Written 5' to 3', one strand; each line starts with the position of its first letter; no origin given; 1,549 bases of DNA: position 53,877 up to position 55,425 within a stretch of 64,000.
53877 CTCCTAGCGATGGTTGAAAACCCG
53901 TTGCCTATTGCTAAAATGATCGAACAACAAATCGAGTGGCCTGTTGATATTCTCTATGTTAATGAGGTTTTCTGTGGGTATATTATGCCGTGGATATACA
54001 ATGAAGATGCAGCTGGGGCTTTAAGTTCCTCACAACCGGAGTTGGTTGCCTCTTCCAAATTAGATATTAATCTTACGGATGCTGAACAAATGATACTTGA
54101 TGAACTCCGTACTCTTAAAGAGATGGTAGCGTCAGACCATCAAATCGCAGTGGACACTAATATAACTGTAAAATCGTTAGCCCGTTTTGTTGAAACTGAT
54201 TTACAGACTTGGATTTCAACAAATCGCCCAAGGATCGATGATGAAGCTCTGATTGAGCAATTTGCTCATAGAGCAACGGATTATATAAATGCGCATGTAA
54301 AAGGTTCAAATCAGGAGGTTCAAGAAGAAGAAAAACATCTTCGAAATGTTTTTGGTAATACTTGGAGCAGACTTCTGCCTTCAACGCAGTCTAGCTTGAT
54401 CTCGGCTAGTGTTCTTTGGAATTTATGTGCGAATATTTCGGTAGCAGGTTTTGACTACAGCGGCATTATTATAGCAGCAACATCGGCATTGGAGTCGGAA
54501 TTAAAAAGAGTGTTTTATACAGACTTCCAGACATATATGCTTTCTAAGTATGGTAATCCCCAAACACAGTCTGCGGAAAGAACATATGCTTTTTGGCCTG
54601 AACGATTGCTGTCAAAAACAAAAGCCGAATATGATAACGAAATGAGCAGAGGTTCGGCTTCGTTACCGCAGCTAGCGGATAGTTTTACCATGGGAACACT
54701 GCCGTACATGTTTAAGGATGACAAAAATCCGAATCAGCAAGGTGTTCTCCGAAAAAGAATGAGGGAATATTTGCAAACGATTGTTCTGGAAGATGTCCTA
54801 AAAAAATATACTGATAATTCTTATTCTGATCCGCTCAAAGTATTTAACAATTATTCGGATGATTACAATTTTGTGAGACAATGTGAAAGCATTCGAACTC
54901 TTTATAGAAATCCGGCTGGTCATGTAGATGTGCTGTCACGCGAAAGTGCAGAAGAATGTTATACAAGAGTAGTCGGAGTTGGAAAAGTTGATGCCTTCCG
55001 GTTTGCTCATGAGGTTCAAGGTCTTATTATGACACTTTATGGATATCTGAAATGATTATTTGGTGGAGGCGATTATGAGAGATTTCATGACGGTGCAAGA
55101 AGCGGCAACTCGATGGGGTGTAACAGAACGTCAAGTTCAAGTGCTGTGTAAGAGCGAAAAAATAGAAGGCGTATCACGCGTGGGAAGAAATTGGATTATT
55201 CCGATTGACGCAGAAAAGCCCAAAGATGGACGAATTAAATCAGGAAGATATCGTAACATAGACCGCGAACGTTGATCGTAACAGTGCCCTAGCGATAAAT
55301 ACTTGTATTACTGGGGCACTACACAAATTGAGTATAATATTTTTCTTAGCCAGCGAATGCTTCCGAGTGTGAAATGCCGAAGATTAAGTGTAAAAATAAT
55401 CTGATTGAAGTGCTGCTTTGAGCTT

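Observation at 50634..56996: AT-rich three-gene cassette (giant LRR/pseudokinase protein + small HTH + P-loop-kinase protein), both large proteins ending in a paralogous Rx4H HEPN-like module: candidate undescribed defence system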

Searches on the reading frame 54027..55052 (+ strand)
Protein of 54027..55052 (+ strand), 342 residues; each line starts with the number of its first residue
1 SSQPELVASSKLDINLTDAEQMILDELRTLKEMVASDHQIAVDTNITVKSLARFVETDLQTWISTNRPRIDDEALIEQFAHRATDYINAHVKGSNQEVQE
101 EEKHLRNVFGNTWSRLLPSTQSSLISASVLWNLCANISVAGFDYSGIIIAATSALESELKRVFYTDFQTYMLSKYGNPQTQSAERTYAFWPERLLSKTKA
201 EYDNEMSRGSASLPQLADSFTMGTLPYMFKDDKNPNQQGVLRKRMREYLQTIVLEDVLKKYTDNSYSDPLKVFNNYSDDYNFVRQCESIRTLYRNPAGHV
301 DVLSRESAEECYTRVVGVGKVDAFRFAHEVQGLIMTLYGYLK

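Call 28: predict_structure(alignment_id=A1)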
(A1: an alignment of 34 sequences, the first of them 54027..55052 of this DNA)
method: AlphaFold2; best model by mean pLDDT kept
length: 342 residues; sequences in the alignment: 34
mean_pLDDT: 84.4   pTM: 0.81
mean pLDDT of the five models: 84.4, 79.6, 78.5, 77.7, 77.1
residues with pLDDT >= 90: 204; 70-90: 79; 50-70: 34; < 50: 25
segments of 3 or more residues with pLDDT < 50: 1-14, 320-330
pLDDT, mean of each block of 10 residues (from residue 1): 36 59 68 60 59 86 90 91 91 83 90 95 94 82 93 98 98 97 95 95 96 94 92 83 96 93 76 90 95 92 90 78 40 92 94
secondary structure, 60 per line:
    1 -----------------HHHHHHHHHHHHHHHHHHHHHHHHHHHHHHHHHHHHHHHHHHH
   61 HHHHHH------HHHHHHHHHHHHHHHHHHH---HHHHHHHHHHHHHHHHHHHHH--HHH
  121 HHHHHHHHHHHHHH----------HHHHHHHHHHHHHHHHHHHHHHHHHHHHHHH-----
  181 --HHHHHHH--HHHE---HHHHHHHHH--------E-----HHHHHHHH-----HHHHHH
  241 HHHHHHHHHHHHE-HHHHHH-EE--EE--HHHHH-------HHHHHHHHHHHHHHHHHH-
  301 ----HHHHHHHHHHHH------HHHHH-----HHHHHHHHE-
elements in order: H18-66 H73-91 H95-115 H118-134 H145-175 H183-189 H199-207 H222-229 H235-252 H255-260 H270-274 H282-299 H305-316 H323-327 H333-340
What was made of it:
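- The AF2 model is all-alpha (pLDDT 84, pTM 0.81; call 28).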

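Call 31: fold_search(model_id=the predicted structure, library=pdb)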
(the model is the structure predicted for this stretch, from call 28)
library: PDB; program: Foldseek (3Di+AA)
matches with E <= 10: 109; with E <= 0.001: 0
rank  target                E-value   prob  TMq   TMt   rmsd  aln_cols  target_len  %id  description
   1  7aco_B                9.5e-01  0.09  0.14  0.22  20.5       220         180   10  Crystal structure of E. coli HTH-type transcriptional regulator RcdA in complex with Tris at 1.80 A resolution (released 2021-08-18)
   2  6xns_F                1.1e+00  0.09  0.19  0.19  18.0       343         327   13  C3_crown-05 (released 2020-12-23)
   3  7blq_A                1.2e+00  0.05  0.12  0.13  20.3       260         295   13  Vps26 dimer region of the fungal membrane-assembled retromer:Grd19 complex. (released 2021-03-03)
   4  6y2r_A                1.3e+00  0.38  0.24  0.24  10.2       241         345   12  Escherichia coli R255A RnlA endoribonuclease (single alanine mutant of RnlA) (released 2021-05-12)
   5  6y2r_B                1.6e+00  0.41  0.25  0.25   9.7       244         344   11  Escherichia coli R255A RnlA endoribonuclease (single alanine mutant of RnlA) (released 2021-05-12)
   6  6hco_A                1.6e+00  0.05  0.14  0.10  19.9       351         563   10  Cryo-EM structure of the ABCG2 E211Q mutant bound to estrone 3-sulfate and 5D3-Fab (released 2018-11-07)
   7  4wnl_D                1.9e+00  0.03  0.10  0.13  16.4       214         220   13  The X-ray structure of a RNA-binding protein complex (released 2014-12-24)
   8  6y2q_A                2.0e+00  0.25  0.23  0.23  11.1       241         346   11  Escherichia coli RnlA endoribonuclease (released 2021-05-12)
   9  1fx8                  2.0e+00  0.02  0.10  0.12  20.6       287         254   11  CRYSTAL STRUCTURE OF THE E. COLI GLYCEROL FACILITATOR (GLPF) WITH SUBSTRATE GLYCEROL (released 2000-11-01)
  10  5vqm_A                2.2e+00  0.03  0.12  0.09  22.6       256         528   11  Clostridium difficile TcdB-GTD bound to PA41 Fab (released 2017-12-06)
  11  6s4n_C                2.3e+00  0.05  0.15  0.19  19.4       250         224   12  LXRbeta ligand binding domain in comlpex with small molecule inhibitors (released 2019-11-27)
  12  6y2s_A                2.4e+00  0.16  0.17  0.17  10.5       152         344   12  Escherichia coli R318A RnlA endoribonuclease (single alanine mutant of RnlA) (released 2021-03-31)
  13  5hy3_A                2.4e+00  0.14  0.18  0.24  15.8       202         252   11  Crystal structure of Escherichia coli toxin LsoA in complex with T4 phage antitoxin Dmd (released 2016-06-22)
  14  8ge1_R                2.6e+00  0.04  0.17  0.19  18.2       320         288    9  CryoEM structure of beta-2-adrenergic receptor in complex with nucleotide-free Gs heterotrimer (#2 of 20) (released 2024-03-06)
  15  8jpr_A                2.6e+00  0.03  0.15  0.08  28.2       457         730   11  Cryo-EM structure of Y553C human ClC-6 (released 2023-09-20)
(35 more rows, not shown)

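Call 36: search_solved_structures(query=A2, max_evalue=10, show_alignments=3)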
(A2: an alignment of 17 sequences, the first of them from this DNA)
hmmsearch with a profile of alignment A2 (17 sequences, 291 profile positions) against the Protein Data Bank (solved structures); distinct sequences matched with E-value up to 10: 10.
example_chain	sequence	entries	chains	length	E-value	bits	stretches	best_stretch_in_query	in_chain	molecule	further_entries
6gki_A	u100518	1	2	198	0.43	13.2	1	124-158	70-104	Probable phospholipid-binding protein MlaC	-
8i8x_F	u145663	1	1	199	0.43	13.2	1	124-158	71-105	Intermembrane phospholipid transport system binding protein MlaC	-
7vr6_A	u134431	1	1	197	0.45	13.1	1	124-158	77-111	Intermembrane phospholipid transport system binding protein MlaC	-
5uwa_A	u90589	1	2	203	0.48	13.1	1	124-158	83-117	Probable phospholipid-binding protein MlaC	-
8oj4_H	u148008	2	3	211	0.52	12.9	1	124-158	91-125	Intermembrane phospholipid transport system binding protein MlaC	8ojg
5f07_A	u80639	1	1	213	0.71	12.5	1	125-212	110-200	Putative glutathione S-transferase family protein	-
8agq_A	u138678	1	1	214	0.72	12.5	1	125-212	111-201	Glutathione transferase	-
9sn7_A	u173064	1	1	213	0.91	12.1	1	125-212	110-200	glutathione transferase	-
9lk0_A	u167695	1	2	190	1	12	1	124-156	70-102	ABC transporter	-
2i82_A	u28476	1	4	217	1.2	11.7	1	103-144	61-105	Ribosomal large subunit pseudouridine synthase A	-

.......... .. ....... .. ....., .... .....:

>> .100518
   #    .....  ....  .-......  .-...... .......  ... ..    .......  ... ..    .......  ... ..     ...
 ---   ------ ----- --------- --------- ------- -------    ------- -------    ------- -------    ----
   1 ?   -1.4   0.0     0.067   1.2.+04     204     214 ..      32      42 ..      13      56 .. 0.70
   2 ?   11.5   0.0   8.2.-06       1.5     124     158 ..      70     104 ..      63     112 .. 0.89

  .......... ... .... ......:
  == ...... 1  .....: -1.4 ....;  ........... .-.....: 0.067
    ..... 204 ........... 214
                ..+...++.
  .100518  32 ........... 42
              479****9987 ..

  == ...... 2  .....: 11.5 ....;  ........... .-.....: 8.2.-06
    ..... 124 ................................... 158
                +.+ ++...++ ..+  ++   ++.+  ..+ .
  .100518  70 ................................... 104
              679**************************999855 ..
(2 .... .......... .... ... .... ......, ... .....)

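Call 38: search_protein_families(library=pfam, alignment_id=A2, max_evalue=10)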
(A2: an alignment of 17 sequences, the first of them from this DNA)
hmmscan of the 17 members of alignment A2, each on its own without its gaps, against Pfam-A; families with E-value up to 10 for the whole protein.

A. member 1, seq(298 aa): 0 families

B. families by the number of members that match (of 17 scanned): 11 families
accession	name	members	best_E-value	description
PF10704.14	DUF2508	1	0.014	Protein of unknown function (DUF2508)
PF18318.6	Gln-synt_C-ter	1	0.041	Glutamine synthetase C-terminal domain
PF03885.18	DUF327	1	0.052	Protein of unknown function (DUF327)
PF18731.6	HEPN_Swt1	1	0.066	Swt1-like HEPN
PF23744.1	ARM_LRRK2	1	0.12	LRRK2 ARM repeat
PF17301.7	LpqV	1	0.13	Putative lipoprotein LpqV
PF18597.7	SH3_19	1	0.15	Myosin X N-terminal SH3 domain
PF21435.3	Gln_amidase_like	1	0.19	Shigella glutamine deamidase OspI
PF15211.11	CXCL17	1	0.24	VEGF co-regulated chemokine 1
PF21173.2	DksA-like_N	1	0.44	DnaK suppressor protein-like, N-terminal domain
PF18735.6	HEPN_RiboL-PSP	1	1.3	RiboL-PSP-HEPN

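Call 43: search_protein_representatives(alignment_id=A2)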
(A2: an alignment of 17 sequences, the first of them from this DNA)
Query: 17 sequences, 291 profile positions. Proteins with E-value up to 0.001 (for the whole library): 1195; up to 1e-10: 700; up to 1e-30: 187. The best 150 are listed.
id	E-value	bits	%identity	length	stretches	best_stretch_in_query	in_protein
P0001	4.9e-111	387.3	-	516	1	3-291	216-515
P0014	2.1e-110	385.2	-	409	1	3-291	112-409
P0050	3.6e-109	381.1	-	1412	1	1-291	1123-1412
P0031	5.0e-108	377.4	-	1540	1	1-291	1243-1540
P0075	2.0e-107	375.4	-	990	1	2-291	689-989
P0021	9.1e-107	373.2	-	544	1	2-291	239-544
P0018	1.3e-106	372.8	-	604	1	2-291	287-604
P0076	1.7e-106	372.3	-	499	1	2-291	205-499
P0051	2.5e-105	368.5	-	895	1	1-291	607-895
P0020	4.1e-105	367.8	-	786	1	1-290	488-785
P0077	9.7e-104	363.3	-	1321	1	1-291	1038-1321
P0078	1.5e-103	362.7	-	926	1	3-291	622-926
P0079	1.7e-103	362.5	-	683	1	2-291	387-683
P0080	3.1e-103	361.7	-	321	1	3-291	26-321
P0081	3.8e-102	358.1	-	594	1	1-291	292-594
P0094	1.1e-87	310.6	-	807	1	2-290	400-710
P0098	1.5e-85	303.6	-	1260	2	33-290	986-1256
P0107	7.2e-81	288.2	-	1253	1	3-290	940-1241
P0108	1.9e-80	286.8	-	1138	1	2-289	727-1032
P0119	6.9e-72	258.8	-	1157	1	15-290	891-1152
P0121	1.4e-70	254.4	-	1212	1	3-290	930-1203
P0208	5.7e-37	144.2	-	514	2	9-268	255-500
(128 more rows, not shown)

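Call 49: search_protein_families(library=pfam, alignment_id=A3, max_evalue=0.001)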
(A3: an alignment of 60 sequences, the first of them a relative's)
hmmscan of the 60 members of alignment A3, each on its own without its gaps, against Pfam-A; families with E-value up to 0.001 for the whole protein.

A. member 1, P0075 (990 aa): 1 family
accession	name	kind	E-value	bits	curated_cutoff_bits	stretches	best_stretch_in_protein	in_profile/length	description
PF08238.18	Sel1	-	2.1e-13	50.7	30.7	1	609-641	5-36/36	Sel1 repeat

B. families by the number of members that match (of 60 scanned): 24 families
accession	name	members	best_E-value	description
PF08238.18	Sel1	31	4.8e-130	Sel1 repeat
PF13306.12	LRR_5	5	1.2e-102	BspA type Leucine rich repeat region (6 copies)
PF13174.12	TPR_6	4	8.2e-10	Tetratricopeptide repeat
PF23310.1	TPR_27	4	9.4e-10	Plant tetratrico peptide repeats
PF13424.12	TPR_12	4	1.2e-08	Tetratricopeptide repeat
PF13432.12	TPR_16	3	1.2e-05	Tetratricopeptide repeat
PF00625.27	Guanylate_kin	2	2.2e-31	Guanylate kinase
PF13191.12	AAA_16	2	5.5e-06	AAA ATPase domain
PF07719.23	TPR_2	2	0.00016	Tetratricopeptide repeat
PF13855.12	LRR_8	1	3.9e-18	Leucine rich repeat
PF14559.12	TPR_19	1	5.9e-09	Tetratricopeptide repeat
PF20308.4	TPR-S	1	5.2e-08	Tetratricopeptide Repeats-Sensor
PF00072.30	Response_reg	1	4.8e-07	Response regulator receiver domain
PF13374.12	TPR_10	1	8.7e-07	Tetratricopeptide repeat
PF25062.1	ARM_TT21_N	1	3.9e-06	Tetratricopeptide repeat protein 21 N-terminal ARM repeat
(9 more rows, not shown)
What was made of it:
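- Closest known: Avs / bacterial NLR-like. Same: A few members of the module family do carry AAA_16, NB-ARC or nSTAND6 (call 49).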

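Call 50: search_protein_families(library=pfam, alignment_id=A4, max_evalue=0.001)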
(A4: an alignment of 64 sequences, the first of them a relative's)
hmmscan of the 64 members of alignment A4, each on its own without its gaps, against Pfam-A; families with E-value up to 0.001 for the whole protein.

A. member 1, P0141 (841 aa): 2 families
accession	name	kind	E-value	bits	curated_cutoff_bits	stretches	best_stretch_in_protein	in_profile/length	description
PF08238.18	Sel1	-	2.1e-57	189.9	30.7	5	400-429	3-32/36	Sel1 repeat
PF23310.1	TPR_27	-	1.1e-07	31.9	27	1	59-107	43-91/110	Plant tetratrico peptide repeats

B. families by the number of members that match (of 64 scanned): 32 families (the first 25 are shown)
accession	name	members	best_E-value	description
PF08238.18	Sel1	43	2.4e-146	Sel1 repeat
PF23310.1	TPR_27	13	4.8e-19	Plant tetratrico peptide repeats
PF13174.12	TPR_6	8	2.7e-15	Tetratricopeptide repeat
PF13432.12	TPR_16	8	8e-15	Tetratricopeptide repeat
PF13424.12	TPR_12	6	1e-07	Tetratricopeptide repeat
PF07719.23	TPR_2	4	5.5e-08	Tetratricopeptide repeat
PF14559.12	TPR_19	3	9.7e-13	Tetratricopeptide repeat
PF20308.4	TPR-S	2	2.7e-09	Tetratricopeptide Repeats-Sensor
PF00515.34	TPR_1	2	7.3e-06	Tetratricopeptide repeat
PF13428.12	TPR_14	2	9.5e-06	Tetratricopeptide repeat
PF13414.12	TPR_11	2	2.7e-05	TPR repeat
PF20023.5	WSLR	2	4.9e-05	Wolframin Sel1-like repeat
PF25062.1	ARM_TT21_N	2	8.5e-05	Tetratricopeptide repeat protein 21 N-terminal ARM repeat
PF13176.12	TPR_7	2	0.00054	Tetratricopeptide repeat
PF13306.12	LRR_5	1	8e-42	BspA type Leucine rich repeat region (6 copies)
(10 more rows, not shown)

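Call 53: search_protein_families(library=pfam, proteins=[P0208, P0094, P0108, P0098, P0077, P0107, P0121, P0119], max_evalue=0.1)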
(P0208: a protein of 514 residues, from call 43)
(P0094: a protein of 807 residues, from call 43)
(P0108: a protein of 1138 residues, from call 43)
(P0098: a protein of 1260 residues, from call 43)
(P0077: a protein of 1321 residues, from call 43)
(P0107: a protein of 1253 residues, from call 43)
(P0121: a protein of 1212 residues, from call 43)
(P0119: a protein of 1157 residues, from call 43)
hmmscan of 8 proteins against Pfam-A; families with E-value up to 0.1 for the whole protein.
P0208 (514 aa): 6 families
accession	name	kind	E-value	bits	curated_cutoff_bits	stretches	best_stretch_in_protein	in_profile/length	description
PF13643.11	DUF4145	-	0.00017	22.1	23.1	0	84-109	47-72/88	Domain of unknown function (DUF4145)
PF18731.6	HEPN_Swt1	-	0.00099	19.8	27.5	0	84-128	68-109/115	Swt1-like HEPN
PF17118.11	DUF5105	-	0.012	15.8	30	1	203-309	58-158/189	Domain of unknown function (DUF5105)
PF03985.18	Paf1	-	0.051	13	24.7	1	208-316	287-398/418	Paf1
PF09509.15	Hypoth_Ymh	-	0.075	13.4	25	0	474-506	86-117/119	Protein of unknown function (Hypoth_ymh)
PF14489.11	QueF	-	0.09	13.5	27.3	0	91-144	19-72/81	QueF-like protein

P0094 (807 aa): 3 families
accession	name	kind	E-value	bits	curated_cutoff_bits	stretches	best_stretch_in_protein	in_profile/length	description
PF14584.11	DUF4446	-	0.01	16.3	27.4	1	344-403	24-83/150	Protein of unknown function (DUF4446)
PF16147.10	DUF4855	-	0.013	15.1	27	0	14-60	112-158/313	Domain of unknown function (DUF4855)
PF03295.19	Pox_TAA1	-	0.076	13.4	27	0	316-330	2-16/63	Poxvirus trans-activator protein A1 C-terminal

P0108 (1138 aa): 2 families
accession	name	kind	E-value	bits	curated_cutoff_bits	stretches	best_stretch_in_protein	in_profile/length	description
PF08238.18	Sel1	-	1.6e-22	79.6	30.7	2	614-644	1-31/36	Sel1 repeat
PF02403.27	Seryl_tRNA_N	-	0.082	13.6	28.2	0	678-738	40-99/108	Seryl-tRNA synthetase N-terminal domain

P0098 (1260 aa): 1 family
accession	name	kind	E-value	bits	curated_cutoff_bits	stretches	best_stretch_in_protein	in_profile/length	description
PF08238.18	Sel1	-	1.6e-64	212.5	30.7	8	105-135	3-33/36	Sel1 repeat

P0077 (1321 aa): 1 family
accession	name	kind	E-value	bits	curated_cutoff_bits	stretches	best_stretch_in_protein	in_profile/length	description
PF13306.12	LRR_5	-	6.4e-18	65.3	27.7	1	773-850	40-116/127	BspA type Leucine rich repeat region (6 copies)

P0107 (1253 aa): 5 families
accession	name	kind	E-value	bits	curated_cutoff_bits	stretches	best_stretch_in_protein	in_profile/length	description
PF08238.18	Sel1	-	4.8e-130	419.9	30.7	17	223-258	1-36/36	Sel1 repeat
PF13424.12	TPR_12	-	3.3e-08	34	30.1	1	421-475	17-75/77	Tetratricopeptide repeat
PF13174.12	TPR_6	-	6.8e-05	23.7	26.3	0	955-972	15-32/33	Tetratricopeptide repeat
PF23357.1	DUF7088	-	0.024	15.2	27.8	1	939-988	19-69/105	Domain of unknown function (DUF7088)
PF22445.1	Ssol_1539-like_2nd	-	0.045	13.8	27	1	540-561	3-24/45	Ssol_1539-like, second domain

P0121 (1212 aa): 1 family
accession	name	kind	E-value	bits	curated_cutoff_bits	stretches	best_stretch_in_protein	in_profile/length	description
PF08238.18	Sel1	-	3.8e-84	274.6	30.7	11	140-174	1-35/36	Sel1 repeat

P0119 (1157 aa): 2 families
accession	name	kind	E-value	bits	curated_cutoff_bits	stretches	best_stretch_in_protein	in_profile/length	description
PF08238.18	Sel1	-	1.2e-68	225.6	30.7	7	188-221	3-36/36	Sel1 repeat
PF07719.23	TPR_2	-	0.00067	20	27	0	680-698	14-32/34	Tetratricopeptide repeat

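Call 59: fold_search(model_id=the predicted structure, library=viral)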
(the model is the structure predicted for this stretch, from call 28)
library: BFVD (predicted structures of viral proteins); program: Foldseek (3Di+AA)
matches with E <= 10: 156; with E <= 0.001: 0
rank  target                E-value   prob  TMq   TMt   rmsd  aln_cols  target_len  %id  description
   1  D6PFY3                1.9e-01  0.08  0.11  0.10  32.0       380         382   11  (no name in the UniProt tables at hand)
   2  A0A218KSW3            4.0e-01  0.08  0.13  0.09  29.3       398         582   11  (no name in the UniProt tables at hand)
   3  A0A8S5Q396            5.1e-01  0.30  0.20  0.19  15.3       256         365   13  RNaseLS-like protein [Siphoviridae sp. ctLNL10]
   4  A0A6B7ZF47            7.6e-01  0.03  0.11  0.08  33.9       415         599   12  Uncharacterized protein [Klebsiella phage N1M2]
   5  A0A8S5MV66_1          7.9e-01  0.08  0.15  0.08  20.3       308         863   10  Minor tail protein [Siphoviridae sp. ctoSr5]
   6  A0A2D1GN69            8.3e-01  0.08  0.13  0.08  18.4       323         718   14  (no name in the UniProt tables at hand)
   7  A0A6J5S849            8.3e-01  0.07  0.14  0.12  17.0       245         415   11  DNA topoisomerase [uncultured Caudovirales phage]
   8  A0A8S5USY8            8.3e-01  0.04  0.11  0.10  25.1       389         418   11  Uncharacterized protein [Myoviridae sp. ctijX18]
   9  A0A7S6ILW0            9.6e-01  0.06  0.15  0.08  33.6       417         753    9  (no name in the UniProt tables at hand)
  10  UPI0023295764         1.4e+00  0.02  0.10  0.04  43.7       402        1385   14  (no name look-up for this kind of identifier)
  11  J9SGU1                1.4e+00  0.06  0.13  0.09  24.5       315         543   11  Uncharacterized protein [Escherichia phage ECBP2]
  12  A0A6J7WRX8            1.5e+00  0.06  0.12  0.08  28.4       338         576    9  Uncharacterized protein [uncultured Caudovirales phage]
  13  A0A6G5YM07            1.5e+00  0.04  0.12  0.09  27.8       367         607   12  (no name in the UniProt tables at hand)
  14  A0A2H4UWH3            1.6e+00  0.04  0.11  0.07  17.3       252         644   11  Transposase [Bodo saltans virus]
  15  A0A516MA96            1.6e+00  0.06  0.16  0.06  24.9       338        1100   12  (no name in the UniProt tables at hand)
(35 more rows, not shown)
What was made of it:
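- Closest known: RnlA / LsoA. Same: These proteins are the highest-probability structural neighbours of the module in both PDB and BFVD (calls 31, 59).
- Its highest-probability Foldseek neighbours are RnlA and LsoA in PDB (call 31) and an RNaseLS-like protein in BFVD (call 59).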

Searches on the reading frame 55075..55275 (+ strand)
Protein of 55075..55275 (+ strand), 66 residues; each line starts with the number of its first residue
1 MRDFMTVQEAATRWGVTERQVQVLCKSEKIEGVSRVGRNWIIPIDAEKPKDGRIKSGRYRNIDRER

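Call 3: search_protein_families(library=pfam, proteins=[window:55075-55275:+], max_evalue=1)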
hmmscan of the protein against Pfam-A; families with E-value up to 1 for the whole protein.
window:55075-55275:+ (66 aa): 4 families
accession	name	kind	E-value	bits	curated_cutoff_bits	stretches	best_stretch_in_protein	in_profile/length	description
PF12728.13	HTH_17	-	5.2e-07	30.3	27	1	4-44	1-40/51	Helix-turn-helix domain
PF20038.5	HTH_59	-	2.3e-06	27.9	27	1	2-29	5-32/66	Helix-turn-helix domain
PF13384.12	HTH_23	-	0.023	15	24.6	1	5-22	18-35/50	Homeodomain-like domain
PF17443.8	pXO2-72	-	0.033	14.9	25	1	3-25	7-29/62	Uncharacterized protein pXO2-72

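Call 4: search_protein_families(library=padloc, proteins=[window:55075-55275:+], max_evalue=1)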
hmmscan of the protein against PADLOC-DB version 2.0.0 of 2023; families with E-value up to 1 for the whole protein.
window:55075-55275:+ (66 aa): 1 family
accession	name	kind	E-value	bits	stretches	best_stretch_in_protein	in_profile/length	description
PDLC04133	mad1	-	0.023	13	1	1-41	2-41/60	mads_1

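Call 5: search_protein_families(library=ncbifam, proteins=[window:55075-55275:+], max_evalue=1)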
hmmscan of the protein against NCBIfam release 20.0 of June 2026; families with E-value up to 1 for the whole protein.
window:55075-55275:+ (66 aa): 1 family
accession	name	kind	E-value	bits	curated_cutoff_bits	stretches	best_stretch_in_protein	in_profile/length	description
TIGR01764.1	excise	domain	0.00028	21.2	28.8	1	4-43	1-39/49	excisionase family DNA-binding protein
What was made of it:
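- On Excisionase/MerR-like HTH (HTH_17, PF12728): TIGR01764 is below its cutoff (21.2 against 28.8; call 5).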

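Call 85: search_protein_families(library=phrogs, proteins=[window:55075-55275:+], max_evalue=1)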
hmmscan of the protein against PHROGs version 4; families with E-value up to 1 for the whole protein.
window:55075-55275:+ (66 aa): 10 families
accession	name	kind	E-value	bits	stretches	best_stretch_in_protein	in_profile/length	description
phrog_2655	-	integration and excision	1.2e-11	45.5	1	2-60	112-173/181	excisionase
phrog_6401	-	DNA, RNA and nucleotide metabolism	5.8e-06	27.1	1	2-43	7-48/64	DNA binding protein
phrog_10045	-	DNA, RNA and nucleotide metabolism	9.4e-06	26.4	1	3-45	19-61/74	HTH DNA binding protein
phrog_57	-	head and packaging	0.018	15.9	1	3-39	11-47/199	terminase small subunit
phrog_242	-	other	0.027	15.1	1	3-42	19-56/136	translation repressor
phrog_66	-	integration and excision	0.028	15.1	1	1-44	90-133/412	excisionase and transcriptional regulator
phrog_2474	-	transcription regulation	0.097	13.6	1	4-47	48-93/118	MerR-like transcriptional regulator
phrog_7506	-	integration and excision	0.15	13.5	1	5-41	16-51/78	recombination directionality factor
phrog_4691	-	integration and excision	0.26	12.3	1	4-39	18-53/78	excisionase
phrog_34855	-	unknown function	0.3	12.3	1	48-66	26-44/55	-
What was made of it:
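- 55075..55275 (+): 66-aa excisionase/MerR-like HTH protein, the candidate regulator of the cassette. HTH_17, E=5e-7 (call 3); phrog_2655 excisionase, E=1.2e-11 (call 85).
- On Excisionase/MerR-like HTH (HTH_17, PF12728): 30.3 bits against a cutoff of 27 (call 3); phrog_2655 excisionase, E=1.2e-11 (call 85).
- Checked: HTH_17, E=5e-7 (call 3), and phrog_2655 excisionase, E=1.2e-11 (call 85).
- The HTH's best match is an excisionase PHROG, E=1.2e-11 (call 85).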
